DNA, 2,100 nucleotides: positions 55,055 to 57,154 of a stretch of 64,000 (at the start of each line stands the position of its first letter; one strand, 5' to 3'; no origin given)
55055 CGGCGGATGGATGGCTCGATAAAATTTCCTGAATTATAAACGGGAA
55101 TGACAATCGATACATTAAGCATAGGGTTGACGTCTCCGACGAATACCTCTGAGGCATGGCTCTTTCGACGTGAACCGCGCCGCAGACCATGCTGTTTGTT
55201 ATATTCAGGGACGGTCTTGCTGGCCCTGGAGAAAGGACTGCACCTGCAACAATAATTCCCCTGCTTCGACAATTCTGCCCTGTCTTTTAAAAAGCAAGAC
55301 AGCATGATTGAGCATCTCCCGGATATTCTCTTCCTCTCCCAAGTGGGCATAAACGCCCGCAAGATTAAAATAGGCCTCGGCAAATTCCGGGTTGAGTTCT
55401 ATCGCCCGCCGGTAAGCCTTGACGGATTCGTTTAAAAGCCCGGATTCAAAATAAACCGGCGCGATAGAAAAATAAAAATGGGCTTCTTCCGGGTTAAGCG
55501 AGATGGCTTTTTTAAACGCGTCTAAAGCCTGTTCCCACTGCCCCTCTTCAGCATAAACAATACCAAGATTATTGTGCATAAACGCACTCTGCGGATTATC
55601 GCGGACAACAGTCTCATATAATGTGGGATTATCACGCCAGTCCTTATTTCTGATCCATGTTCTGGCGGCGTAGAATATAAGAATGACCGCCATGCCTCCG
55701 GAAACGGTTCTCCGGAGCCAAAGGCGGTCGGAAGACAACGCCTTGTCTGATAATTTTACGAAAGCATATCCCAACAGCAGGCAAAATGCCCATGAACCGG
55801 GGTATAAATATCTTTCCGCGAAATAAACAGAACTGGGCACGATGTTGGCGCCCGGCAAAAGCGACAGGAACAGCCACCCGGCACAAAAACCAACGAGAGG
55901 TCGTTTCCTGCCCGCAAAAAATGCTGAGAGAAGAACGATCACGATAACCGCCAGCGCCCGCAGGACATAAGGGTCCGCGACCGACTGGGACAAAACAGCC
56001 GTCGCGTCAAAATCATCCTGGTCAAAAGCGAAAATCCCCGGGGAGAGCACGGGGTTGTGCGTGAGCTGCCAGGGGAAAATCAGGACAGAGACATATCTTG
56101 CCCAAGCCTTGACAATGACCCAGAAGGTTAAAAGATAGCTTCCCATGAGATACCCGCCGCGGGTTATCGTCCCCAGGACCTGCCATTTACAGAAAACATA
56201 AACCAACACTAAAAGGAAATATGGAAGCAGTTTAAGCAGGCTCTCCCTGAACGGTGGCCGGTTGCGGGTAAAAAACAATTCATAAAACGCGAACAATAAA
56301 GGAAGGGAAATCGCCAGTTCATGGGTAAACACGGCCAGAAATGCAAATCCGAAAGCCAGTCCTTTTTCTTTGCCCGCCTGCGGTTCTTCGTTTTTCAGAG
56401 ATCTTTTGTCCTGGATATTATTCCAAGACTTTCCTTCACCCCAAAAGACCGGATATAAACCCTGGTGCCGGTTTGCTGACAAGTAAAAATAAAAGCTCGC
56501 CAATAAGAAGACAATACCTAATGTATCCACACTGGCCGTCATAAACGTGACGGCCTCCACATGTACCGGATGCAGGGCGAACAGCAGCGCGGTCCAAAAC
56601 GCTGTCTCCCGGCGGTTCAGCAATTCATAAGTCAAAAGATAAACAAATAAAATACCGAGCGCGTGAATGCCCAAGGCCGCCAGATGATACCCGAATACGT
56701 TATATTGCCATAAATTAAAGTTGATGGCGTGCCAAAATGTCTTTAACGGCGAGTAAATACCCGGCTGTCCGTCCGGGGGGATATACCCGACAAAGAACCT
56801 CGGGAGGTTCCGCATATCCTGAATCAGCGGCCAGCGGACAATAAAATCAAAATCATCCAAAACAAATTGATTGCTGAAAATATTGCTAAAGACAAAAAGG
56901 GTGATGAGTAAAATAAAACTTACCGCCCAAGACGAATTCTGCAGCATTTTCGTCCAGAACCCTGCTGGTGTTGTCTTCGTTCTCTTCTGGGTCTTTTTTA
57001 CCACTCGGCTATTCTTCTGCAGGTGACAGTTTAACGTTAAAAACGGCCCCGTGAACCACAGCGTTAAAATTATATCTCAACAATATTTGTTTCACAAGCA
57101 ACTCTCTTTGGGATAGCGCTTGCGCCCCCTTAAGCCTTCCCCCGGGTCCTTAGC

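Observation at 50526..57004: Candidate lipid-linked (polyprenol-phosphate-sugar) glycosylation module next to tRNA-Leu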

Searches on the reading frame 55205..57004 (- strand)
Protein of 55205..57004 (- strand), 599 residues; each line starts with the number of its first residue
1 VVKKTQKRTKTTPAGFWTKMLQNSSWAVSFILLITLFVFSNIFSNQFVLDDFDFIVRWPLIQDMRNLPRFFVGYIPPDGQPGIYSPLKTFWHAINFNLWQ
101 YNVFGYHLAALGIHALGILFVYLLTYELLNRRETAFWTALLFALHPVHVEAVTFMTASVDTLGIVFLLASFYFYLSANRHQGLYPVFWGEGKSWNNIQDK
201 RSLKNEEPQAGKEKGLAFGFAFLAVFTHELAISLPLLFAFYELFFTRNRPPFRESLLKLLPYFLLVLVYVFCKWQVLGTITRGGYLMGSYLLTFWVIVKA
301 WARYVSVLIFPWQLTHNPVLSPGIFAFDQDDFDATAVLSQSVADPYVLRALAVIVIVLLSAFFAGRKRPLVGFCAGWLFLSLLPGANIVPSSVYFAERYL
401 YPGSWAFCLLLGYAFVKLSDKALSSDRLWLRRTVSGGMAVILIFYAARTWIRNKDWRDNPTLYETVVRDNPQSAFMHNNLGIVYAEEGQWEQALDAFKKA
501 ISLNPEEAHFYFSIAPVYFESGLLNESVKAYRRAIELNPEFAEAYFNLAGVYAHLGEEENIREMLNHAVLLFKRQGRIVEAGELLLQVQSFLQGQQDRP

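Call 3: search_protein_families(library=pfam, proteins=[window:55205-57004:-], max_evalue=0.1)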
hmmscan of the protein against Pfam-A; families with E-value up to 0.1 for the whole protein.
window:55205-57004:- (599 aa): 20 families
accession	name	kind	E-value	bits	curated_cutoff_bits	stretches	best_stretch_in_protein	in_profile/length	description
PF13414.12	TPR_11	-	1.8e-21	76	26.8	2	517-556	3-42/42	TPR repeat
PF00515.34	TPR_1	-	4.9e-17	61.4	27.8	2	476-506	3-33/34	Tetratricopeptide repeat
PF13431.12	TPR_17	-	4.5e-16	58.1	24.4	2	530-560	1-31/34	Tetratricopeptide repeat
PF07719.23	TPR_2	-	9.1e-15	53.9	27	2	477-506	4-33/34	Tetratricopeptide repeat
PF13181.12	TPR_8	-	4.2e-14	51.9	25.7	2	508-540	1-33/34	Tetratricopeptide repeat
PF13432.12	TPR_16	-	4.5e-13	49.8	32.7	2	514-557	3-46/65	Tetratricopeptide repeat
PF13424.12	TPR_12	-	1.3e-11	45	30.1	2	474-537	3-74/77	Tetratricopeptide repeat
PF13428.12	TPR_14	-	4.6e-08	33.4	23.5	2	514-549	7-42/44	Tetratricopeptide repeat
PF14559.12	TPR_19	-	5.7e-08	33.4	25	2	485-527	2-44/68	Tetratricopeptide repeat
PF13174.12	TPR_6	-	1.6e-05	25.6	26.3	1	480-506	6-32/33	Tetratricopeptide repeat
PF23914.1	TPR_CcmH_CycH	-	6.5e-05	23.3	42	1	469-517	45-93/158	Cytochrome c-type biogenesis protein H TPR domain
PF13371.12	TPR_9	-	0.00012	22.4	35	1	451-508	6-63/73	Tetratricopeptide repeat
PF13176.12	TPR_7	-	0.00017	21.8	27.9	1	478-506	3-33/36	Tetratricopeptide repeat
PF13374.12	TPR_10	-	0.00029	21.2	27.5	0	478-502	6-30/42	Tetratricopeptide repeat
PF24575.1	TPR_Slam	-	0.00048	21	35.2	0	517-552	56-91/104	Surface lipoprotein assembly modifier, N-terminal TPR repeats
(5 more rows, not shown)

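Call 4: search_protein_families(library=ncbifam, proteins=[window:55205-57004:-], max_evalue=0.1)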
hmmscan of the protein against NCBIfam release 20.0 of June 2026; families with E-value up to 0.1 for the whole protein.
window:55205-57004:- (599 aa): 32 families (the best 25 are shown)
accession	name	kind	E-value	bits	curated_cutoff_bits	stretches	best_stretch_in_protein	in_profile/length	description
TIGR02917.1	PEP_TPR_lipo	equivalog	7.8e-16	57.1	312.2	1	442-568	772-897/899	XrtA/PEP-CTERM system TPR-repeat protein PrsT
NF040959.1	MamA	equivalog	1.1e-12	47.9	200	1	446-538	111-203/204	magnetosome protein MamA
NF047558.1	TPR_END_plus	domain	8.2e-11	41.7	32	1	479-506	4-31/56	TPR end-of-group domain-containing protein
NF033920.0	C39_PA2778_fam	equivalog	1.1e-10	41.4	150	2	493-570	175-252/255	PA2778 family cysteine peptidase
NF002725.1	PRK02603.1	equivalog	1.9e-10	41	143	2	470-519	68-117/173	photosystem I assembly protein Ycf3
TIGR02521.1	type_IV_pilW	equivalog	1.5e-09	37.8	154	1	471-547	28-104/234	type IV pilus biogenesis/stability protein PilW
NF033762.1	social_mot_Tgl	equivalog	3.6e-09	36.3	225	1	462-565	122-227/252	social motility TPR repeat lipoprotein Tgl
TIGR02552.1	LcrH_SycD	equivalog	5.9e-08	32.5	104.8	1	486-571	30-115/136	SycD/LcrH family type III secretion system chaperone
NF007692.0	PRK10370.1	equivalog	9.1e-08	31.9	306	1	466-519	73-127/206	heme lyase NrfEFG subunit NrfG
NF008391.2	PRK11189.1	equivalog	5.4e-07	29.4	250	1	467-508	92-133/297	lipoprotein NlpI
NF047371.1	FlcA_CTERM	equivalog_domain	7.8e-07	27.9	300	2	461-536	460-535/646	periplasmic flagellar collar protein FlcA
TIGR00990.1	3a0801s09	subfamily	4.2e-06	25.7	757.25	1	482-575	373-466/615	mitochondrial import receptor subunit TOM70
NF053607.1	CHU_0125_OmpA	equivalog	9.6e-06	24.4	620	1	486-570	31-115/639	CHU_0125 family OmpA-like outer membrane integrity protein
NF033758.1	gliding_GltE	equivalog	3.4e-05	23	225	1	465-580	281-386/411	adventurous gliding motility TPR repeat lipoprotein GltE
NF008757.0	PRK11788.1-5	equivalog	4.6e-05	22.8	363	1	442-570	149-277/388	lipopolysaccharide assembly protein LapB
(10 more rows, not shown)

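Call 9: search_solved_structures(query=window:55205-57004:-, max_evalue=1)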
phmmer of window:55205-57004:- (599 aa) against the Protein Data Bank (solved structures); distinct sequences matched with E-value up to 1: 225 (the best 60 are shown).
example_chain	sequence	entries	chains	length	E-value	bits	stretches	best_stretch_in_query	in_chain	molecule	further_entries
9qhb_A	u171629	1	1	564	1.9e-70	241.3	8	476-556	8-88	Engineered tetratricopeptide repeat protein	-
7ntf_A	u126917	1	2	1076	7.6e-47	163.4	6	467-568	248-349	Isoform 1 of UDP-N-acetylglucosamine--peptide N-acetylglucosaminyltransferase 110 kDa subu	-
7yea_A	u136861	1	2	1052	2.7e-46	161.6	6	467-567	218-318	UDP-N-acetylglucosamine--peptide N-acetylglucosaminyltransferase 110 kDa subunit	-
7yeh_B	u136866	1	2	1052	2.7e-46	161.6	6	467-567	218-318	UDP-N-acetylglucosamine--peptide N-acetylglucosaminyltransferase 110 kDa subunit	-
1w3b_A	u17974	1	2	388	1e-42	149.8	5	467-567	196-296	UDP-N-ACETYLGLUCOSAMINE--PEPTIDE N-ACETYLGLUCOSAMINYLTRANSFERASE 110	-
6eou_A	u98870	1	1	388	2.3e-41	145.3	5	467-567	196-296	UDP-N-acetylglucosamine--peptide N-acetylglucosaminyltransferase 110 kDa subunit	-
8bu0_A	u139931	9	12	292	3e-40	141.6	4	476-552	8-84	Consensus tetratricopeptide repeat protein | Crystal structure of an 8-repeat consensus TPR superhelix with Zinc. | Monomer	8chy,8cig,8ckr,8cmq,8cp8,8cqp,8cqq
9qhc_A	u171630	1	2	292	1.2e-36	129.7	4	479-556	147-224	Engineered tetratricopeptide repeat protein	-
7y4i_A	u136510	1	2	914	2.3e-26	95.8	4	464-573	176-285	Probable UDP-N-acetylglucosamine--peptide N-acetylglucosaminyltransferase SPINDLY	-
8dtf_A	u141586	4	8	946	2.7e-26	95.5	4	464-573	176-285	Probable UDP-N-acetylglucosamine--peptide N-acetylglucosaminyltransferase SPINDLY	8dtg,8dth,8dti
1na0_A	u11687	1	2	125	3.8e-21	78.5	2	472-556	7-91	designed protein CTPR3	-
7obi_A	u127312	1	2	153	6.4e-20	74.5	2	474-552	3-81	CTPR-rv4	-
8ch0_A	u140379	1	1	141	4.2e-19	71.8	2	476-556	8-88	Consensus tetratricopeptide repeat protein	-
2fo7_A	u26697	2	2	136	4.6e-19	71.6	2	478-556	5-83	SYNTHETIC CONSENSUS TPR PROTEIN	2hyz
2wqh_A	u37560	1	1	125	6.7e-19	71.1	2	472-571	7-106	CTPR3Y3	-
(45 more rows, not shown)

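Call 32: predict_structure(alignment_id=A3)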
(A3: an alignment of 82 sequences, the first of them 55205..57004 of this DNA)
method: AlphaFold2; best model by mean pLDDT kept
length: 599 residues; sequences in the alignment: 82
mean_pLDDT: 94.7   pTM: 0.93
mean pLDDT of the five models: 94.7, 94.2, 93.8, 93.8, 93.5
residues with pLDDT >= 90: 541; 70-90: 38; 50-70: 19; < 50: 1
segments of 3 or more residues with pLDDT < 50: none
pLDDT, mean of each block of 10 residues (from residue 1): 70 89 97 98 98 97 98 93 94 98 98 98 97 98 98 98 98 96 90 57 77 98 97 98 95 97 98 95 93 97 98 96 95 97 98 98 96 98 92 96 98 97 96 97 98 98 97 97 98 98 98 98 98 98 97 96 95 96 88 72
secondary structure, 60 per line:
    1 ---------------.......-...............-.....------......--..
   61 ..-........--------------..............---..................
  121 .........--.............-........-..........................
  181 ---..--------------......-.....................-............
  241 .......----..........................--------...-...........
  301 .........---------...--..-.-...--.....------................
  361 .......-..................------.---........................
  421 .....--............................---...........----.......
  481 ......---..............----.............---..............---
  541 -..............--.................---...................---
elements in order: H16-22 H24-38 H40-44 H51-56 H59-62 H64-71 H86-99 H103-129 H132-144 H146-153 H155-180 H200-205 H207-227 H229-245 H252-277 H290-309 E319-321 H334-338 H345-367 H369-386 H397-425 H428-455 H459-469 H474-486 H490-503 H508-520 H524-537 H542-555 H558-574 H578-596

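Call 34: fold_search(model_id=the predicted structure, library=pdb)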
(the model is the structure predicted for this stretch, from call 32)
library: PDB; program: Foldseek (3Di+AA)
matches with E <= 10: 1274; with E <= 0.001: 102
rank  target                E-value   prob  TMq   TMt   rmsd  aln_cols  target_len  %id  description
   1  9qhb                  4.2e-06  1.00  0.20  0.40  17.9       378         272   14  Crystal structure of 16-repeat CTPR protein with eliminated coordination sites (released 2025-10-22)
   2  1w3b_A                1.3e-05  1.00  0.21  0.31  22.7       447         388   16  The superhelical TPR domain of O-linked GlcNAc transferase reveals structural similarities to importin alpha. (released 2004-09-09)
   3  9gzg_A                1.7e-05  1.00  0.19  0.71  13.6       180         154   19  Crystal structure of CTPR4E4 mutant (released 2025-10-15)
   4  8chy                  2.7e-05  1.00  0.24  0.48  11.3       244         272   18  Crystal structure of an 8-repeat consensus TPR superhelix with Zinc. (released 2024-02-21)
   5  6eou                  3.0e-05  1.00  0.20  0.33  20.0       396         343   18  O-GlcNAc transferase TPR domain with the intellectual disability associated mutation L254F (released 2018-05-09)
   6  9qhc_A                4.9e-05  1.00  0.24  0.46  12.2       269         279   18  Crystal structure of 8-repeat CTPR protein with eliminated coordination sites (released 2025-10-22)
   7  8cqp_C                5.7e-05  1.00  0.18  0.77  13.9       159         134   24  Crystal structure of an 8-repeat consensus TPR superhelix with Calcium (low concentration) (released 2024-03-27)
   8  6b85_A                5.9e-05  1.00  0.19  0.51  17.4       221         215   24  Crystal structure of transmembrane protein TMHC4_R (released 2018-03-14)
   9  9qhc_B                6.2e-05  1.00  0.23  0.46  12.4       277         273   18  Crystal structure of 8-repeat CTPR protein with eliminated coordination sites (released 2025-10-22)
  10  2fo7                  7.5e-05  1.00  0.18  0.77  14.0       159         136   24  Crystal structure of an 8 repeat consensus TPR superhelix (trigonal crystal form) (released 2006-03-07)
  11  1w3b_B                9.4e-05  1.00  0.20  0.31  20.9       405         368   17  The superhelical TPR domain of O-linked GlcNAc transferase reveals structural similarities to importin alpha. (released 2004-09-09)
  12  3vty_A                9.8e-05  1.00  0.18  0.60  14.7       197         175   19  Crystal structure of MamA (released 2012-10-31)
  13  9gaw_P                1.0e-04  1.00  0.21  0.25  25.5       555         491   14  High-resolution structure of the Anaphase-promoting complex/cyclosome (APC/C) bound to co-activator Cdh1 (released 2024-08-14)
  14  7yea_A                1.1e-04  1.00  0.22  0.14  27.1       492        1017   16  Human O-GlcNAc transferase Dimer (released 2023-07-12)
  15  1na0_A                1.2e-04  1.00  0.16  0.77   5.1       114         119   27  Design of Stable alpha-Helical Arrays from an Idealized TPR Motif (released 2003-06-03)
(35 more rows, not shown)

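Call 41: search_protein_families(library=pfam, alignment_id=A3, max_evalue=0.01)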
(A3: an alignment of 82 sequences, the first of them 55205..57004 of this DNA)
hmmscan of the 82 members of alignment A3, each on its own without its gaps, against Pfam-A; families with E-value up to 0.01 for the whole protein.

A. member 1, window:55205-57004:- (599 aa): 17 families
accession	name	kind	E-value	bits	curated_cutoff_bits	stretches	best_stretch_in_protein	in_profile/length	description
PF13414.12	TPR_11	-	1.8e-21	76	26.8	2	517-556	3-42/42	TPR repeat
PF00515.34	TPR_1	-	4.9e-17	61.4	27.8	2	476-506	3-33/34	Tetratricopeptide repeat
PF13431.12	TPR_17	-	4.5e-16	58.1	24.4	2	530-560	1-31/34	Tetratricopeptide repeat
PF07719.23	TPR_2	-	9.1e-15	53.9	27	1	477-506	4-33/34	Tetratricopeptide repeat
PF13181.12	TPR_8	-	4.2e-14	51.9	25.7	2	508-540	1-33/34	Tetratricopeptide repeat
PF13432.12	TPR_16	-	4.5e-13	49.8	32.7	2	514-557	3-46/65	Tetratricopeptide repeat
PF13424.12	TPR_12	-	1.3e-11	45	30.1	2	474-537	3-74/77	Tetratricopeptide repeat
PF13428.12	TPR_14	-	4.6e-08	33.4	23.5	0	514-549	7-42/44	Tetratricopeptide repeat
PF14559.12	TPR_19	-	5.7e-08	33.4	25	1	485-527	2-44/68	Tetratricopeptide repeat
PF13174.12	TPR_6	-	1.6e-05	25.6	26.3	0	480-506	6-32/33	Tetratricopeptide repeat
PF23914.1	TPR_CcmH_CycH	-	6.5e-05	23.3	42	0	469-517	45-93/158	Cytochrome c-type biogenesis protein H TPR domain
PF13371.12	TPR_9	-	0.00012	22.4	35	0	451-508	6-63/73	Tetratricopeptide repeat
PF13176.12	TPR_7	-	0.00017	21.8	27.9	1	478-506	3-33/36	Tetratricopeptide repeat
PF13374.12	TPR_10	-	0.00029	21.2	27.5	0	478-502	6-30/42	Tetratricopeptide repeat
PF24575.1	TPR_Slam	-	0.00048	21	35.2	0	517-552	56-91/104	Surface lipoprotein assembly modifier, N-terminal TPR repeats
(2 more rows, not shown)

B. families by the number of members that match (of 82 scanned): 59 families (the first 25 are shown)
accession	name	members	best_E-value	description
PF07719.23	TPR_2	82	3.3e-58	Tetratricopeptide repeat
PF13414.12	TPR_11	82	6.5e-54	TPR repeat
PF00515.34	TPR_1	82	1.7e-50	Tetratricopeptide repeat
PF13432.12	TPR_16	82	3.1e-42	Tetratricopeptide repeat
PF14559.12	TPR_19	82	7.1e-35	Tetratricopeptide repeat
PF13428.12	TPR_14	82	1.9e-33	Tetratricopeptide repeat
PF13424.12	TPR_12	82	2e-30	Tetratricopeptide repeat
PF13181.12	TPR_8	81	6e-48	Tetratricopeptide repeat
PF13431.12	TPR_17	81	3.8e-37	Tetratricopeptide repeat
PF13371.12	TPR_9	80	1.2e-15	Tetratricopeptide repeat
PF13176.12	TPR_7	75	2.8e-23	Tetratricopeptide repeat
PF23914.1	TPR_CcmH_CycH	62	1e-17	Cytochrome c-type biogenesis protein H TPR domain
PF13174.12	TPR_6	62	1.8e-14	Tetratricopeptide repeat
PF13374.12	TPR_10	59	1.3e-23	Tetratricopeptide repeat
PF12895.13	ANAPC3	55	4.9e-12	Anaphase-promoting complex, cyclosome, subunit 3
PF13231.12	PMT_2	9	6.6e-10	Dolichyl-phosphate-mannose-protein mannosyltransferase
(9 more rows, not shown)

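Call 53: find_related_loci(query=A5, collection=genome_contigs, flank=8000)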
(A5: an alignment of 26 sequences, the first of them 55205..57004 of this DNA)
Query A5 (599 aa) in genome_contigs; peptide patterns used: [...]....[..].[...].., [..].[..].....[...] (x = any residue, [..] = any of these).
81 stretches matched a pattern; 40 encode a relative of the query (tblastn E <= 1e-3); 38 distinct loci.
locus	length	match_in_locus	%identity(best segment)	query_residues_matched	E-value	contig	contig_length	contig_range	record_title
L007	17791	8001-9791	59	1-597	0e+0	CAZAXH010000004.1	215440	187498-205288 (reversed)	MAG TPA_asm: uncultured Planctomycetales bacterium isolate binchicken_co117_398 genome assembly, contig: NODE_52_length_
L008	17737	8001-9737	60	16-593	0e+0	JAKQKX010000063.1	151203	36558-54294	MAG: Candidatus Omnitrophota bacterium isolate USDV_maxbin.135_sub k141_559545, whole genome shotgun sequence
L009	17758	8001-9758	47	6-592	2e-169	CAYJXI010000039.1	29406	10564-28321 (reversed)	MAG TPA_asm: uncultured Planctomycetales bacterium isolate ERP125453_co1_481 genome assembly, contig: NODE_1341_length_2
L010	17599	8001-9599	45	19-583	2e-162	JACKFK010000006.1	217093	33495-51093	MAG: Candidatus Omnitrophota bacterium isolate HK-STAS-OMNI-3 HK-STAS-OMNI-3_6, whole genome shotgun sequence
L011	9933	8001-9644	43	4-581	7e-147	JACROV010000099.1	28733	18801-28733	MAG: Candidatus Omnitrophota bacterium isolate NC_groundwater_1970_Pr3_S-0.2um_51_5 scaffold_914514, whole genome shotgu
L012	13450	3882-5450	45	28-583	9e-146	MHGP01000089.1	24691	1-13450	MAG: Omnitrophica WOR_2 bacterium RIFCSPHIGHO2_02_FULL_48_11 rifcsphigho2_02_scaffold_8420, whole genome shotgun sequenc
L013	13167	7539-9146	44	17-577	2e-143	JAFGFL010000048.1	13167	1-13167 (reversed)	MAG: Candidatus Omnitrophota bacterium isolate Zod_Metabat.1316 k87_7850525, whole genome shotgun sequence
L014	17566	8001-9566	42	20-584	6e-139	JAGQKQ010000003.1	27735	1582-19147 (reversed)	MAG: Candidatus Omnitrophota bacterium isolate HKST-UBA08 NODE_3_length_27735_cov_3.526538, whole genome shotgun sequenc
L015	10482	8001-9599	43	22-584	4e-139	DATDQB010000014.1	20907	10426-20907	MAG TPA_asm: Candidatus Omnitrophota bacterium isolate SMAG_U7936 k141_421177, whole genome shotgun sequence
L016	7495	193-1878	41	2-594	4e-139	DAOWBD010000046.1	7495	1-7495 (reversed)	MAG TPA_asm: Candidatus Omnitrophota bacterium isolate CSMAG_1852 CSMAG_1852_k141_1421340_length_7495_cov_11.0000, whole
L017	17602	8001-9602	42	19-577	4e-138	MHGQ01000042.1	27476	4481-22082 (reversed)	MAG: Omnitrophica WOR_2 bacterium RIFCSPHIGHO2_02_FULL_50_17 rifcsphigho2_02_scaffold_2900, whole genome shotgun sequenc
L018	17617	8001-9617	42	19-584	2e-137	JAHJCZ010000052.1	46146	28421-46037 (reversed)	MAG: Candidatus Omnitrophota bacterium isolate Modern_marine.mb.324 Modern_marine.mb.324_k141_811632, whole genome shotg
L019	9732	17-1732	41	12-597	2e-136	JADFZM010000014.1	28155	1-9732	MAG: Candidatus Omnitrophota bacterium isolate nHLHbin2 nHLH_bin2_NODE_14_length_28155_cov_9.835445, whole genome shotgu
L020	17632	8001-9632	40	15-583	1e-133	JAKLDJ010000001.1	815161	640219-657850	MAG: Candidatus Omnitrophota bacterium isolate RA.bin107 RA.bin107_1, whole genome shotgun sequence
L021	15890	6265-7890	43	19-581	2e-132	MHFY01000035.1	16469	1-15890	MAG: Omnitrophica WOR_2 bacterium GWA2_47_8 gwa2_scaffold_15317, whole genome shotgun sequence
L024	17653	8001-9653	38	20-577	6e-124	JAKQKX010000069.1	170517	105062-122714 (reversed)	MAG: Candidatus Omnitrophota bacterium isolate USDV_maxbin.135_sub k141_1061315, whole genome shotgun sequence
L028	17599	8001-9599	38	39-577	4e-121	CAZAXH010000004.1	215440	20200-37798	MAG TPA_asm: uncultured Planctomycetales bacterium isolate binchicken_co117_398 genome assembly, contig: NODE_52_length_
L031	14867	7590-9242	41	2-583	2e-139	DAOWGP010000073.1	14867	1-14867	MAG TPA_asm: Candidatus Omnitrophota bacterium isolate CSMAG_1994 CSMAG_1994_k141_1954117_length_14867_cov_56.9967, whol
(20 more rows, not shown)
